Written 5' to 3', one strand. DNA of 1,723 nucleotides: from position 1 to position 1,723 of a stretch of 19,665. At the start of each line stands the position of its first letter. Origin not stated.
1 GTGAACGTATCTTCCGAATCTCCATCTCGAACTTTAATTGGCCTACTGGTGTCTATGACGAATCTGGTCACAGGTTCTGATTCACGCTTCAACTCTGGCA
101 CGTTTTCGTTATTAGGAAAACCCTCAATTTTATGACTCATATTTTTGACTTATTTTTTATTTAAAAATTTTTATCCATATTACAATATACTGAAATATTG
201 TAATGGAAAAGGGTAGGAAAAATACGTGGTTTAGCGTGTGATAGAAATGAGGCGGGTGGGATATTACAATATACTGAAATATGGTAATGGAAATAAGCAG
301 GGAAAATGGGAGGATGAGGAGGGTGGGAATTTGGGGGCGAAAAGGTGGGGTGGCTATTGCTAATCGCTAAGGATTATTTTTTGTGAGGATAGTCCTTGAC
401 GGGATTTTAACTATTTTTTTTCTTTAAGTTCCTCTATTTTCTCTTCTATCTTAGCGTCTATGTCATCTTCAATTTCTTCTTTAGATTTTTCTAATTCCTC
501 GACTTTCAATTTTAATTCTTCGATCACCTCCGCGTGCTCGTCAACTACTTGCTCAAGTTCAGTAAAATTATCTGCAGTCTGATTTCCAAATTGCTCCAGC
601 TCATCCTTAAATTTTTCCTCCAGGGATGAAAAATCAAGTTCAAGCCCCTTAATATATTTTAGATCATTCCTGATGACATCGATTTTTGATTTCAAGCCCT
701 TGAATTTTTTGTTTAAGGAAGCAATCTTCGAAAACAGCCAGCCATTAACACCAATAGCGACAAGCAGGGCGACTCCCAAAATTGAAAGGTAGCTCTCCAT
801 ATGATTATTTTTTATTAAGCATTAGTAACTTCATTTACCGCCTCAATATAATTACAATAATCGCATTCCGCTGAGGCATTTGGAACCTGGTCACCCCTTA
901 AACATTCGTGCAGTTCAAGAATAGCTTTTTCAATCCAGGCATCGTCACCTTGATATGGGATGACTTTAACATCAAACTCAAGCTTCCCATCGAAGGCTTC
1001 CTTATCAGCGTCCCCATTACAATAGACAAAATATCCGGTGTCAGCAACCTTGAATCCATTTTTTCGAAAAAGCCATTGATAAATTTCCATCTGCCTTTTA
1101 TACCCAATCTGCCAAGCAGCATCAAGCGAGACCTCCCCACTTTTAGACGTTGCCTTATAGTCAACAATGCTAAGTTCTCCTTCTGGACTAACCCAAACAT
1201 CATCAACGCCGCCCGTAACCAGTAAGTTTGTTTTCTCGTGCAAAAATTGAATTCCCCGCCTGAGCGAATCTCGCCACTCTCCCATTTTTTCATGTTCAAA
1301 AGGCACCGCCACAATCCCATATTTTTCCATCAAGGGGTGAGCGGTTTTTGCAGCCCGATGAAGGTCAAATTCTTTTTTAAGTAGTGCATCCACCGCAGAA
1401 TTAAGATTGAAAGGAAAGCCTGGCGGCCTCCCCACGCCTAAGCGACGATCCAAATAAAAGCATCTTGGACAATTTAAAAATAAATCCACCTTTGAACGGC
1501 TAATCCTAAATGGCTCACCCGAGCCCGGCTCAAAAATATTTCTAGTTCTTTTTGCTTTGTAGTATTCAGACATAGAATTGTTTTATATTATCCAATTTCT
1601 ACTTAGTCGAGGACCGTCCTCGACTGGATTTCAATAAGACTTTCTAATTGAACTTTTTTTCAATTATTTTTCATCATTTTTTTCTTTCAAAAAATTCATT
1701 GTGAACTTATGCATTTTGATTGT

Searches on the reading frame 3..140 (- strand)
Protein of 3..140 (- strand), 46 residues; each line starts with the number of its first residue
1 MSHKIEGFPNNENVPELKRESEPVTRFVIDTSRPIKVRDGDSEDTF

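Call 71: search_protein_representatives(protein=window:3-140:-)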
Query: 46 residues. Proteins with E-value up to 0.001 (for the whole library): 3; up to 1e-10: 2; up to 1e-30: 0. The best 3 are listed.
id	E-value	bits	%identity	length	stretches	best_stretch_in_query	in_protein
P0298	1.4e-21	89.7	100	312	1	1-46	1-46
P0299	1.3e-13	65.1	34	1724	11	2-42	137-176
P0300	3.5e-04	36.1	38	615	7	6-37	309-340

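Call 73: search_protein_families(library=pfam, proteins=[P0298, P0299, P0300], max_evalue=0.01)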
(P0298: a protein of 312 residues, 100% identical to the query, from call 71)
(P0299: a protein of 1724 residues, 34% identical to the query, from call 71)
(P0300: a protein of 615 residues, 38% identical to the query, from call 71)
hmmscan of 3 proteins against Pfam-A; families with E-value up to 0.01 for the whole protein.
P0298 (312 aa): 1 family
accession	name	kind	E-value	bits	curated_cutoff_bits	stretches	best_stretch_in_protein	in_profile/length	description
PF00877.26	NLPC_P60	-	0.0042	17.5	23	1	112-191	13-91/105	NlpC/P60 family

P0299 (1724 aa): 6 families
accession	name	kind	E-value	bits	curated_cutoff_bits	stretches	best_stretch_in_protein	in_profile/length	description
PF17906.7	HTH_48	-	1.4e-110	361.7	24.1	11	57-105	2-50/50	HTH domain in Mos1 transposase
PF02637.23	GatB_Yqey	-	1.1e-10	42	27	0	227-308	29-111/148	GatB domain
PF17440.7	Thiol_cytolys_C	-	5.5e-09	36.5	23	0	136-176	44-84/102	Thiol-activated cytolysin beta sandwich domain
PF03482.18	SIC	-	2.8e-08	34.3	25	0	197-204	22-29/30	sic protein repeat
PF05839.16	Apc13p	-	3e-05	24.5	22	0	231-261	3-33/89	Apc13p protein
PF14393.11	DUF4422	-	0.0013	19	25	0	273-306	62-95/220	Domain of unknown function (DUF4422)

P0300 (615 aa): 5 families
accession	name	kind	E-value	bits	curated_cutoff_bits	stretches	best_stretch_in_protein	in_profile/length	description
PF01383.26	CpcD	-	2.2e-21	76.4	27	0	50-77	17-43/55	CpcD/allophycocyanin linker domain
PF23486.1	Ig_TMEM132_5th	-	3.7e-16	59.9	28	0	501-531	6-34/137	TMEM132 fifth domain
PF08008.17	Viral_cys_rich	-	5e-09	36.5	25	0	514-543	44-73/83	Viral cysteine rich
PF24966.2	Ig_TR130_2nd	-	1.9e-08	35.2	23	0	524-572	32-79/95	TR130 second Ig-like domain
PF20368.3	DUF6663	-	0.00071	19.5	27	0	43-133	117-207/243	Family of unknown function (DUF6663)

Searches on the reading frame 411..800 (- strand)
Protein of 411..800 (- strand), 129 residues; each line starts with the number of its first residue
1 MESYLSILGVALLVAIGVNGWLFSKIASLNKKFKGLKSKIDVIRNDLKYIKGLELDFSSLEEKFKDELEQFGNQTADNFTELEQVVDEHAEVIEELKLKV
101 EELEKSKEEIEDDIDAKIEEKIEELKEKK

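Call 5: search_protein_families(library=pfam, proteins=[window:411-800:-], max_evalue=0.01)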
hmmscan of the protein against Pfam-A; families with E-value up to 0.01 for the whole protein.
window:411-800:- (129 aa): 3 families
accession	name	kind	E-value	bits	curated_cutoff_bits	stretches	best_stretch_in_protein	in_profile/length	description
PF01442.23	Apolipoprotein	-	7.7e-05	22.9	90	1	47-127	42-117/190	Apolipoprotein A1/A4/E domain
PF10046.14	BLOC1_2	-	0.001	19.8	33.4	0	68-120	25-76/96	Biogenesis of lysosome-related organelles complex-1 subunit 2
PF15456.11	Uds1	-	0.0075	16.9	28.8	1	24-112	21-110/123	Up-regulated During Septation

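Call 6: search_protein_families(library=padloc, proteins=[window:411-800:-], max_evalue=0.01)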
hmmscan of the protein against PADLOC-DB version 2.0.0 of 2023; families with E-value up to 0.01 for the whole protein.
window:411-800:- (129 aa): 6 families
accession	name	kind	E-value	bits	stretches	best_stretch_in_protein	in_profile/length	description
PDLC00006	DruC1|DruC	-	5.2e-05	19.9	1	26-126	170-265/626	Unknown function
PDLC03859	LmuB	-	0.00034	17.9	1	25-127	375-484/611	-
PDLC03842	LeoB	-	0.0032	14.4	1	31-127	274-372/568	-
PDLC03839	LeoA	-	0.0054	13.9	1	36-126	272-366/559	-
PDLC00262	LmuB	-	0.0064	13.4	1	26-125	200-294/588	AAA ATPase domain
PDLC03865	LmuB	-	0.0085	12.3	1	25-122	588-684/1007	-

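Call 7: search_protein_families(library=ncbifam, proteins=[window:411-800:-], max_evalue=0.01)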
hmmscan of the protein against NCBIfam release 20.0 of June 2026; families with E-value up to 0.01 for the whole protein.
window:411-800:- (129 aa): 10 families
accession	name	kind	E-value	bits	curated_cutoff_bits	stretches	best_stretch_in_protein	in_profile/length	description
NF043058.1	T4SS_LegC2C7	subfamily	1.9e-06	27.1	350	1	20-116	139-235/348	LegC2/C7 family Dot/Icm T4SS effector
TIGR04523.1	Mplasa_alph_rch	subfamily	0.00025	19.1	270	1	24-127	503-603/745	helix-rich protein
NF045487.1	ASRP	equivalog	0.0003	19.5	300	1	24-127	324-426/593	archaea-specific SMC-related protein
TIGR02168.1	SMC_prok_B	equivalog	0.0012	16.6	567.35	1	26-125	381-482/1181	chromosome segregation protein SMC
TIGR04211.1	SH3_and_anchor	equivalog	0.0014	18.3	65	1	24-115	73-163/198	TIGR04211 family SH3 domain-containing protein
TIGR04527.1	mycoplas_twoTM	subfamily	0.0016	18.2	125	1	12-118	23-133/248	MG_279/MG_280 family protein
NF052504.1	sll1863_fam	domain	0.0027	17.9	35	0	84-129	4-49/93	sll1863 family stress response protein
NF045995.1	MAG0865_DivIVA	hypoth_equivalog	0.0072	16.5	55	0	79-126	22-65/69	MAG0865 family DivIVA-related protein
NF001133.1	PRK00142.1-1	equivalog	0.009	15.6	170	1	5-87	27-109/229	oxygen-dependent tRNA uridine(34) hydroxylase TrhO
NF001421.0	PRK00295.1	equivalog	0.0095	16.1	95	0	67-120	9-62/68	hypothetical protein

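Call 56: search_protein_families(library=phrogs, proteins=[window:411-800:-], max_evalue=0.01)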
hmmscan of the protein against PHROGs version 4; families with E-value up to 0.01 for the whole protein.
window:411-800:- (129 aa): 4 families
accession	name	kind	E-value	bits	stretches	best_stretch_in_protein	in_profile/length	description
phrog_739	-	lysis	0.00014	23.1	0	6-50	9-53/122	Rz-like spanin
phrog_1686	-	tail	0.0025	16.7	1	7-124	490-622/1224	tail length tape measure protein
phrog_77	-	DNA, RNA and nucleotide metabolism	0.0029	17.2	1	22-128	461-564/967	SbcC-like subunit of palindrome specific endonuclease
phrog_5962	-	unknown function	0.0063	18.1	0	11-63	5-59/109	-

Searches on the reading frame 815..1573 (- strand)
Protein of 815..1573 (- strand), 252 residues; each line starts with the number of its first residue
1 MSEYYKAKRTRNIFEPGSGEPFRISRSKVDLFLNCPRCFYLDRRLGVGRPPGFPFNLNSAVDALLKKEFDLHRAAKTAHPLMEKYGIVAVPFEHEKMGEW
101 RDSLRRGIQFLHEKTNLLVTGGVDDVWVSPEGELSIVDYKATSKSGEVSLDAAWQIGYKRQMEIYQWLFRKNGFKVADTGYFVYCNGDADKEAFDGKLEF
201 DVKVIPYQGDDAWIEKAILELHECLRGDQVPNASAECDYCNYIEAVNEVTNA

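Call 5: search_protein_families(library=pfam, proteins=[window:815-1573:-], max_evalue=0.01)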
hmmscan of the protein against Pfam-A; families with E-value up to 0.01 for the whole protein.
window:815-1573:- (252 aa): 1 family
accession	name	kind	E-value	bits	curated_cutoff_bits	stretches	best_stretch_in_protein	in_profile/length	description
PF12705.13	PDDEXK_1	-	4.4e-15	56.7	22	1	23-243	1-243/247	PD-(D/E)XK nuclease superfamily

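Call 6: search_protein_families(library=padloc, proteins=[window:815-1573:-], max_evalue=0.01)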
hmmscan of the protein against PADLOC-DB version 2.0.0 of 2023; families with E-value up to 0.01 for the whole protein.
window:815-1573:- (252 aa): 7 families
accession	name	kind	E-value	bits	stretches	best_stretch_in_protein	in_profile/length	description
PDLC01447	Cas4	-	1.9e-09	36.2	1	23-243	4-154/161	"CAS-I,CAS-II,CAS-III,CAS-IV,CAS-V,CAS-VI; acquisition_associated"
PDLC01250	Cas4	-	1.9e-09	36.1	1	29-243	6-164/168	"CAS-I,CAS-II,CAS-III,CAS-IV,CAS-V,CAS-VI; acquisition_associated"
PDLC00943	Cas4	-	3.9e-09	34.7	1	122-243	70-175/180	CRISPR-associated protein Cas4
PDLC00944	Cas4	-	3.4e-08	31.9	1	117-244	65-174/177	Cas4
PDLC02087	Cas4b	-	0.00011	20.4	1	104-187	54-136/189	-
PDLC01747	Cas1g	-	0.0016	15.1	1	112-181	56-120/523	-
PDLC02085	Cas4a2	-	0.0032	15.8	0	157-244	84-159/166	-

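Call 7: search_protein_families(library=ncbifam, proteins=[window:815-1573:-], max_evalue=0.01)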
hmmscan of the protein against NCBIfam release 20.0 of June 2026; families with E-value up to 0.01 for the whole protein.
window:815-1573:- (252 aa): 1 family
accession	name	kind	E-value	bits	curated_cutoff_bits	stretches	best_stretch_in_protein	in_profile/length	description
TIGR00372.1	cas4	equivalog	1.5e-08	34.7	65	1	122-243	70-175/180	CRISPR-associated protein Cas4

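Call 15: find_related_loci(query=window:815-1573:-, collection=genome_contigs, flank=10000)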
Query window:815-1573:- (252 aa) in genome_contigs; peptide patterns used: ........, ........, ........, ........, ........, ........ (x = any residue, [..] = any of these).
600 stretches matched a pattern (row limit reached: there are more); 591 encode a relative of the query (tblastn E <= 1e-3); the best 80 are kept; 80 distinct loci.
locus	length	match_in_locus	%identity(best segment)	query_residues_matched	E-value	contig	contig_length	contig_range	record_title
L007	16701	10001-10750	79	1-250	6e-142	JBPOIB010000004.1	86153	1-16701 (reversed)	MAG: Candidatus Moraniibacteriota bacterium isolate MAG_655 c_000000434169, whole genome shotgun sequence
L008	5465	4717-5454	81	1-246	2e-142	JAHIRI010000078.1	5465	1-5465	MAG: Patescibacteria group bacterium isolate MM_PC_MetaG.mb.12 MM_PC_MetaG.mb.12_k141_1730421, whole genome shotgun sequ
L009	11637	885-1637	78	1-252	1e-138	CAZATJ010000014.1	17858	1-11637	MAG TPA_asm: uncultured Bdellovibrionales bacterium isolate ERP113451_co3_238 genome assembly, contig: NODE_2336_length_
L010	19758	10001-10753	73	1-251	9e-134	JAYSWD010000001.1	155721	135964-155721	MAG: Candidatus Omnitrophota bacterium isolate GFS_12873 GFS_12873_0, whole genome shotgun sequence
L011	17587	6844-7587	72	1-248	5e-134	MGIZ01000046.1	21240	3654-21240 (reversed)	MAG: Candidatus Yanofskybacteria bacterium RIFCSPHIGHO2_01_FULL_39_8b rifcsphigho2_01_scaffold_4997, whole genome shotgu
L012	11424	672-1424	73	1-250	4e-130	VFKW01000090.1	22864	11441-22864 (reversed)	MAG: Candidatus Berkelbacteria bacterium isolate Bin_65_7 c_000001432252, whole genome shotgun sequence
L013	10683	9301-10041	72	1-248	9e-130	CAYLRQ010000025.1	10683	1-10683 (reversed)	MAG TPA_asm: uncultured archaeon isolate binchicken_co355_191 genome assembly, contig: NODE_4304_length_10683_cov_12.605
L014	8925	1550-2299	70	1-250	5e-129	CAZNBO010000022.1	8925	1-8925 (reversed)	MAG TPA_asm: uncultured Candidatus Saccharibacteria bacterium isolate binchicken_co51_196 genome assembly, contig: NODE_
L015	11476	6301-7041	71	1-247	1e-128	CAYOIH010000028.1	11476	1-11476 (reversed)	MAG TPA_asm: uncultured Candidatus Saccharibacteria bacterium isolate SRP178699_co1_594 genome assembly, contig: NODE_76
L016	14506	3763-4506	71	1-249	4e-128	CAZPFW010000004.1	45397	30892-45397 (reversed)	MAG TPA_asm: uncultured Candidatus Saccharibacteria bacterium isolate binchicken_co39_267 genome assembly, contig: NODE_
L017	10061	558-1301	70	1-248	2e-127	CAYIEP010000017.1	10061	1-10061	MAG TPA_asm: uncultured Candidatus Saccharibacteria bacterium isolate ERP119705_co1_1092 genome assembly, contig: NODE_9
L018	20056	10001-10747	70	1-249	2e-127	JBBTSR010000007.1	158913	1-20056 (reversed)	MAG: Patescibacteria group bacterium isolate H41-bin132_1 H41_bin132_1_000000000007, whole genome shotgun sequence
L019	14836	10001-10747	69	1-249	2e-127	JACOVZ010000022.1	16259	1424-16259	MAG: Candidatus Wildermuthbacteria bacterium isolate NC_groundwater_113_Ag_S-0.2um_46_29 S_p2_S4_170907_scaffold_884597,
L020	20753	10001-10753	69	1-251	1e-126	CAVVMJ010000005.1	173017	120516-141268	MAG: uncultured bacterium isolate MFD03726.bin.1.241 genome assembly, contig: contig_68800, whole genome shotgun sequenc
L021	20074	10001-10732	71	1-245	2e-126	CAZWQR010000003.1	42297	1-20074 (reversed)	MAG TPA_asm: uncultured Candidatus Saccharibacteria bacterium isolate binchicken_co19_563 genome assembly, contig: NODE_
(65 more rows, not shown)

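Call 16: find_related_loci(query=window:815-1573:-, collection=metagenome_contigs, flank=10000)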
Query window:815-1573:- (252 aa) in metagenome_contigs; peptide patterns used: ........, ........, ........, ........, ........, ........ (x = any residue, [..] = any of these).
600 stretches matched a pattern (row limit reached: there are more); 589 encode a relative of the query (tblastn E <= 1e-3); the best 80 are kept; 80 distinct loci.
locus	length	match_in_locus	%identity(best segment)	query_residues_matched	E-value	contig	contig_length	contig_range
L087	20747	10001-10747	79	1-249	2e-139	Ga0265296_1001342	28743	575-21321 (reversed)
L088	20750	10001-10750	75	1-250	9e-136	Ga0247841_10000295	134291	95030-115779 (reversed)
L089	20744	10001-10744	72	1-248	3e-134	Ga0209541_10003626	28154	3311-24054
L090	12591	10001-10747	73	1-249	8e-133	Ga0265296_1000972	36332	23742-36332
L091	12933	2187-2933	73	1-249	6e-132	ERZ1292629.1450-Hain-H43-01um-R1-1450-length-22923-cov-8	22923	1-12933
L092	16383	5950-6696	73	1-249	6e-132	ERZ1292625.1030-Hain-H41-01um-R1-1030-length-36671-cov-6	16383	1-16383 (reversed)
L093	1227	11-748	73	1-246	1e-143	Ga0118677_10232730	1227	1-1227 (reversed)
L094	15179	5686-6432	71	1-249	6e-131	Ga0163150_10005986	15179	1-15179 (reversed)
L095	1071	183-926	73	1-249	1e-143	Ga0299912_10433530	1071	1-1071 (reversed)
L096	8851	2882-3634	71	1-251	3e-130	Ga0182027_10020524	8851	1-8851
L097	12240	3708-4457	70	1-250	3e-129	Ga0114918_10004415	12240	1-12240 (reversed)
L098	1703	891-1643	68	1-251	9e-139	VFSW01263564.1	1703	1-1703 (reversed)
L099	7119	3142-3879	71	1-246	1e-128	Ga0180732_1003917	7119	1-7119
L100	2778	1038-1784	73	1-249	3e-134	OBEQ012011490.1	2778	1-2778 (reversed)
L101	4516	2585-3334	70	1-250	4e-130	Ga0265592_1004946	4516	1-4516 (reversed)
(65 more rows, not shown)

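Call 22: search_solved_structures(query=window:815-1573:-, max_evalue=1)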
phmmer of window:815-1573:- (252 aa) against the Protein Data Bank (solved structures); distinct sequences matched with E-value up to 1: 0.

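Call 56: search_protein_families(library=phrogs, proteins=[window:815-1573:-], max_evalue=0.01)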
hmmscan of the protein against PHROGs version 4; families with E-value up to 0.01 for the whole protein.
window:815-1573:- (252 aa): 5 families
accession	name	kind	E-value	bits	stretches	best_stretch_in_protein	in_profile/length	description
phrog_31195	-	unknown function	7.3e-20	72.5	1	23-250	5-228/232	-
phrog_1706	-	DNA, RNA and nucleotide metabolism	2.3e-05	25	1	121-245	124-241/293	CRISPR/Cas system associated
phrog_1227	-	DNA, RNA and nucleotide metabolism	0.00028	21.2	1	136-251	144-262/268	exonuclease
phrog_69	-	DNA, RNA and nucleotide metabolism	0.00047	20.3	0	120-241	207-318/501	exonuclease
phrog_1218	-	DNA, RNA and nucleotide metabolism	0.0068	16.7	0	116-181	137-203/364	exonuclease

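Call 78: search_solved_structures(query=A4, max_evalue=1)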
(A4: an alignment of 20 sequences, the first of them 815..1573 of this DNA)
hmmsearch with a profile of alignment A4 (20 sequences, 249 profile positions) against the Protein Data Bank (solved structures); distinct sequences matched with E-value up to 1: 3.
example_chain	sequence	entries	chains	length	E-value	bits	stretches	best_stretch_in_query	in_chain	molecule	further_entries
7uy8_B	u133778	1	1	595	0.035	16.7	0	176-236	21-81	DNA polymerase alpha subunit B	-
5yj6_A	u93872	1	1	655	0.11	15.2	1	151-171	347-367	Dockerin type I repeat-containing protein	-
1l1y_A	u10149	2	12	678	0.13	14.9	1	151-170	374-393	cellobiohydrolase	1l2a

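Call 83: predict_structure(protein=window:815-1573:-)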
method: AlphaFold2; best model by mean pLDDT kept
length: 252 residues; sequences in the alignment: 1
mean_pLDDT: 35.6   pTM: 0.27
mean pLDDT of the five models: 35.6, 33.6, 30.3, 28.6, 25.7
residues with pLDDT >= 90: 0; 70-90: 0; 50-70: 12; < 50: 240
segments of 3 or more residues with pLDDT < 50: 1-72, 77-101, 115-211, 213-252
pLDDT, mean of each block of 10 residues (from residue 1): 27 27 25 29 29 33 40 49 38 39 50 44 33 32 31 36 41 32 34 35 39 47 39 34 30 26
secondary structure, 60 per line:
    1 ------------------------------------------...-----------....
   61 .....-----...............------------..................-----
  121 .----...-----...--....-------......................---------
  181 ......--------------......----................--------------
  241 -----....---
elements in order: H57-65 H71-85 H98-115 E126-128 E134-136 H139-142 H150-171 E181-186 E201-206 H211-226 H246-249
